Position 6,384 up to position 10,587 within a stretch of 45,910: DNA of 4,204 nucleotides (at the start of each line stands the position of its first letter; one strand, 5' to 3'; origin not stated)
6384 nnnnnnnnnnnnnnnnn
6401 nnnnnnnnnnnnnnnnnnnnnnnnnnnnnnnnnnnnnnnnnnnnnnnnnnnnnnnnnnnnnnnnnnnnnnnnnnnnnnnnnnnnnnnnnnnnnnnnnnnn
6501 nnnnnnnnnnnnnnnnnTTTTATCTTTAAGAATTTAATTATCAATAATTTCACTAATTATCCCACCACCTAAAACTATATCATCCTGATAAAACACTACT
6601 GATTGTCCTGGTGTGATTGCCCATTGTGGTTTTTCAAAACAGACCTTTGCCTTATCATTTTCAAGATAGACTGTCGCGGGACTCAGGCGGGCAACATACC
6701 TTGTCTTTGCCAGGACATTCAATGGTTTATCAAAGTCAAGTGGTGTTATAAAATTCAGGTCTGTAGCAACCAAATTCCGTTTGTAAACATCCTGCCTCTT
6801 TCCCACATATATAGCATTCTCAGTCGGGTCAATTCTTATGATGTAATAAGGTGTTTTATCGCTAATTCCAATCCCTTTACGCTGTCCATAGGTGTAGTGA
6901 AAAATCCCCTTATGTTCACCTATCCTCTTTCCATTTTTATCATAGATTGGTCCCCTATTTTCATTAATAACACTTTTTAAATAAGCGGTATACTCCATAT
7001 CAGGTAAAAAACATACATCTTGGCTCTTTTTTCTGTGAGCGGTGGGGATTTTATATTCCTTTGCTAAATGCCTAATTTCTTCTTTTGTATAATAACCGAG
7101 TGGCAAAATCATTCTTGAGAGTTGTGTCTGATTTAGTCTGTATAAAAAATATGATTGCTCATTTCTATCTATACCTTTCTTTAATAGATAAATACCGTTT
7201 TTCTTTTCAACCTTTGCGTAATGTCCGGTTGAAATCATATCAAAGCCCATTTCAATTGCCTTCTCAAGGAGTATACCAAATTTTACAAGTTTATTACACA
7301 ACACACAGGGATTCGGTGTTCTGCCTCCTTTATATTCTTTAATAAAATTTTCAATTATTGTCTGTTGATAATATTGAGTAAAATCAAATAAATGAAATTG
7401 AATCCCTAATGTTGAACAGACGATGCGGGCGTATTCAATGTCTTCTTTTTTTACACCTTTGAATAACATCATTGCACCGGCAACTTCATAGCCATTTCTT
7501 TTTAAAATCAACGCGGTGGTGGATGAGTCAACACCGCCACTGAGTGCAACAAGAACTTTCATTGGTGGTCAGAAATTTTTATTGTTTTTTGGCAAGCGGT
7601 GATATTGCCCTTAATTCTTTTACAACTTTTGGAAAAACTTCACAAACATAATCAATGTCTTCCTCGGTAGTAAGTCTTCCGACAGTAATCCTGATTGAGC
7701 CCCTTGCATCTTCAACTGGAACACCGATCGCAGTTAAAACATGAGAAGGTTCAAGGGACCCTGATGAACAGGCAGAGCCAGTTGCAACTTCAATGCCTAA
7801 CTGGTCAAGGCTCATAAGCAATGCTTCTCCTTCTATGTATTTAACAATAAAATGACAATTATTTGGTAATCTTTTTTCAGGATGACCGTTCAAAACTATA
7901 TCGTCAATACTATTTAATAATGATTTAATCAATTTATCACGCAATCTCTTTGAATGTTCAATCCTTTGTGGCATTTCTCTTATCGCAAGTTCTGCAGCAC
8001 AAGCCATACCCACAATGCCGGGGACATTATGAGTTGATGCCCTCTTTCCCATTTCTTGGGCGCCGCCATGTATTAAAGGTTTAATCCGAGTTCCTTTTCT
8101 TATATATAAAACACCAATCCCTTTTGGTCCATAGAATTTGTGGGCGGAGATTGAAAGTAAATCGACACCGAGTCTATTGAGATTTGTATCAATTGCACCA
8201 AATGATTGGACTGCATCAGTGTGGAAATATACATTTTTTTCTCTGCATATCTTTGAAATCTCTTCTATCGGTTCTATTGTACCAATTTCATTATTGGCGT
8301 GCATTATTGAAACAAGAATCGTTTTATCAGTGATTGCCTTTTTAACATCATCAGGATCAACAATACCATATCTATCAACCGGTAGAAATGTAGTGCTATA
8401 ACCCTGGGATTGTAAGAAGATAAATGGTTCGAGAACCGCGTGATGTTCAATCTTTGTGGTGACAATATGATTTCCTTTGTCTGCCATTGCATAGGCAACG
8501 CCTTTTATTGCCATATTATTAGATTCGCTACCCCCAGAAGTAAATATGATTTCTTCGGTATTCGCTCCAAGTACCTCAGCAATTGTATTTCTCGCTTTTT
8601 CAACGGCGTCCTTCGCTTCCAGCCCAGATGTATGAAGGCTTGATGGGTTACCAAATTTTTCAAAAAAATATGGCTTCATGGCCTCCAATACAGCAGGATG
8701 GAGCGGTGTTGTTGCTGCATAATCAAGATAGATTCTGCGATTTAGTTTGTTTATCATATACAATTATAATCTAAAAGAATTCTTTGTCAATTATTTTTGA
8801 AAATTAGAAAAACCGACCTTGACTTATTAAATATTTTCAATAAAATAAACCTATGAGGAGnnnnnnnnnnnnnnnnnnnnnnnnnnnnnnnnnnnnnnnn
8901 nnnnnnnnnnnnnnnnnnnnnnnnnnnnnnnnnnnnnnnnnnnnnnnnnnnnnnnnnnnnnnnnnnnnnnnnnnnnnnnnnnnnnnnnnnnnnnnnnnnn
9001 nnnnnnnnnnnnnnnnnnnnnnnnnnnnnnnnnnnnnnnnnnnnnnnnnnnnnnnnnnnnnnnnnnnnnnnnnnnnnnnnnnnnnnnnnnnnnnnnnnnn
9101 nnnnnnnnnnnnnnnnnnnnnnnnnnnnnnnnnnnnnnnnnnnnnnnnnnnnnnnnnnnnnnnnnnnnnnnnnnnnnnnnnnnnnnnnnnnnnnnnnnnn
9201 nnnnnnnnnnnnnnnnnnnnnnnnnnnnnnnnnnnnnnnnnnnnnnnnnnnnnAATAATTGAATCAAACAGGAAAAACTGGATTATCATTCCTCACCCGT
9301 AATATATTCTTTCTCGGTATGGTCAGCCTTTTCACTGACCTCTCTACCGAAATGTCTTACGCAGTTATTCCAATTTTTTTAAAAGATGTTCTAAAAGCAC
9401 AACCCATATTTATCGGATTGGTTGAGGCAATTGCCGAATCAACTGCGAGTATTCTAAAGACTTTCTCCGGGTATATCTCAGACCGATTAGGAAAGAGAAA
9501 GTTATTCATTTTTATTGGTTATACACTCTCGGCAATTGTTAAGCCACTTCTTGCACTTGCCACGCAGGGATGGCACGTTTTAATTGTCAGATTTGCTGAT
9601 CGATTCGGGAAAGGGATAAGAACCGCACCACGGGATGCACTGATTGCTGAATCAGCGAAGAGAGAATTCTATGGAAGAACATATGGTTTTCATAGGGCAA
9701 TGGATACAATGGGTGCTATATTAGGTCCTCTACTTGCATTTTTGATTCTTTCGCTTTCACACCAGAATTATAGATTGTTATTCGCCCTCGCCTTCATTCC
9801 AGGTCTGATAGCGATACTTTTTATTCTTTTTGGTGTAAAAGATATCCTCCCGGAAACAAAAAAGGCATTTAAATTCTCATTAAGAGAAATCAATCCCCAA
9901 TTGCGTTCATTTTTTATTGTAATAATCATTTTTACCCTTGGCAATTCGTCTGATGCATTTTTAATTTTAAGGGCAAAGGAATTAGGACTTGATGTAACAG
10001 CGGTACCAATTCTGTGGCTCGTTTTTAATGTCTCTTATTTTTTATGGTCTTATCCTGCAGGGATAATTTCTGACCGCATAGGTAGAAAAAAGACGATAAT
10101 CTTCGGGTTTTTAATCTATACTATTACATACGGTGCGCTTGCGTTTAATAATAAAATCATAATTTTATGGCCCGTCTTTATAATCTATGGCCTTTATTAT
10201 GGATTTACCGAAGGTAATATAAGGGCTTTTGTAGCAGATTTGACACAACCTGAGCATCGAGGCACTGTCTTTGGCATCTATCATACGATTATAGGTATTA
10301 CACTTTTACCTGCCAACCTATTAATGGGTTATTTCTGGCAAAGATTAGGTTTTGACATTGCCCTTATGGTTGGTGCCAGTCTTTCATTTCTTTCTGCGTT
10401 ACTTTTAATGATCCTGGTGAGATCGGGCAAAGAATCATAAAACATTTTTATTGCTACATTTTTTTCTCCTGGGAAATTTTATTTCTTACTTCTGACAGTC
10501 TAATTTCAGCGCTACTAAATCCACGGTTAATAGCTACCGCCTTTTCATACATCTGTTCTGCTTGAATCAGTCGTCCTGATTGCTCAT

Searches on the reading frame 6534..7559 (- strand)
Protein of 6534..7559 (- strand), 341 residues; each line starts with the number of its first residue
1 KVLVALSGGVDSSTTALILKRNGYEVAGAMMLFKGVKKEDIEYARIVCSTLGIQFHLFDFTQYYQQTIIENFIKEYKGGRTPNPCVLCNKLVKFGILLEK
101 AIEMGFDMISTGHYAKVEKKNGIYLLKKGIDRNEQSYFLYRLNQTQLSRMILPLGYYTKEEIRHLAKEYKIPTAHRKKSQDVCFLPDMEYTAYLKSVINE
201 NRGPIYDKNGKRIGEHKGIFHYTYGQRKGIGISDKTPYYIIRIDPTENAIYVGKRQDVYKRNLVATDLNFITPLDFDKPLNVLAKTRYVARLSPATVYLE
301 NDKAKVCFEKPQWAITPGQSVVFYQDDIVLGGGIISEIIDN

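Call 7: search_protein_families(library=pfam, proteins=[window:6534-7559:-], max_evalue=0.00001)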
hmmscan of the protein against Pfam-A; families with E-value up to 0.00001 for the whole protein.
window:6534-7559:- (341 aa): 5 families
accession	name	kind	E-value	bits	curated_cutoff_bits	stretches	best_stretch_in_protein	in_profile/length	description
PF03054.22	tRNA_Me_trans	-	7.9e-64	215.5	20.6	1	1-186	2-201/202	tRNA methyl transferase HUP domain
PF20259.3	tRNA_Me_trans_M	-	1.7e-19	69.6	27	1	192-254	2-66/66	tRNA methyl transferase PRC-barrel domain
PF20258.4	tRNA_Me_trans_C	-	5.5e-18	65.5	20.6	1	261-335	2-77/77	Aminomethyltransferase beta-barrel domain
PF06508.19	QueC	-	2.1e-08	34.4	22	1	1-170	1-174/210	Queuosine biosynthesis protein QueC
PF02540.23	NAD_synthase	-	5.5e-07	29.4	21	0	1-66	20-87/242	NAD synthase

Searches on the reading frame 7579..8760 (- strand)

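Call 7: search_protein_families(library=pfam, proteins=[window:7579-8760:-], max_evalue=0.00001)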
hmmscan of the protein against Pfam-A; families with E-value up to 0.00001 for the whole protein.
window:7579-8760:- (393 aa): 5 families
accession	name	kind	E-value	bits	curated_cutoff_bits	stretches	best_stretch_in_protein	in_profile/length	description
PF00266.25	Aminotran_5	-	1.3e-89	301.2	21.5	1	10-372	1-371/371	Aminotransferase class-V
PF01041.23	DegT_DnrJ_EryC1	-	2.4e-10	40.6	19.8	1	59-213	32-174/360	DegT/DnrJ/EryC1/StrS aminotransferase family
PF01212.27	Beta_elim_lyase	-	7.3e-09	35.8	27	1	52-190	33-176/288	Beta-eliminating lyase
PF00155.27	Aminotran_1_2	-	6.4e-07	29.3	19.7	1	54-375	45-360/361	Aminotransferase class I and II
PF01053.26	Cys_Met_Meta_PP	-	6.6e-06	25.3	27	1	59-211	60-201/381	Cys/Met metabolism PLP-dependent enzyme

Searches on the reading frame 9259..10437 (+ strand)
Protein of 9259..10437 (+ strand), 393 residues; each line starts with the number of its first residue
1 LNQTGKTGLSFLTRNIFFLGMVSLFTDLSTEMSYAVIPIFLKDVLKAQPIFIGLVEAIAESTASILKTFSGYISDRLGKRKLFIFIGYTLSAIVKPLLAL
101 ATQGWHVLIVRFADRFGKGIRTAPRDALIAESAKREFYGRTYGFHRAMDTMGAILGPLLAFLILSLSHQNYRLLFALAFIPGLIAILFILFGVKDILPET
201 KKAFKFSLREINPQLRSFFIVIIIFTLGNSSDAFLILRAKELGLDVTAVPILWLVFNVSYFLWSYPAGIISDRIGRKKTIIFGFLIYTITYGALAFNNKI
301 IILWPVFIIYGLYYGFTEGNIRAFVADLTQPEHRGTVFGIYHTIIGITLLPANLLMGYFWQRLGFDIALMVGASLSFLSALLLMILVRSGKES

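Call 7: search_protein_families(library=pfam, proteins=[window:9259-10437:+], max_evalue=0.00001)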
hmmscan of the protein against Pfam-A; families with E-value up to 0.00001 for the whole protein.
window:9259-10437:+ (393 aa): 3 families
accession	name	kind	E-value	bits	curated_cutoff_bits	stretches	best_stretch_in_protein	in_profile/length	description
PF07690.21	MFS_1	-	1e-43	150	33.4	2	21-230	3-219/347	Major Facilitator Superfamily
PF00083.30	Sugar_tr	-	1.5e-14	54.2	22.3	1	53-191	49-190/452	Sugar (and other) transporter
PF12832.13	MFS_1_like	-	5e-08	32.8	25.2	1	39-362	24-364/373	MFS_1 like family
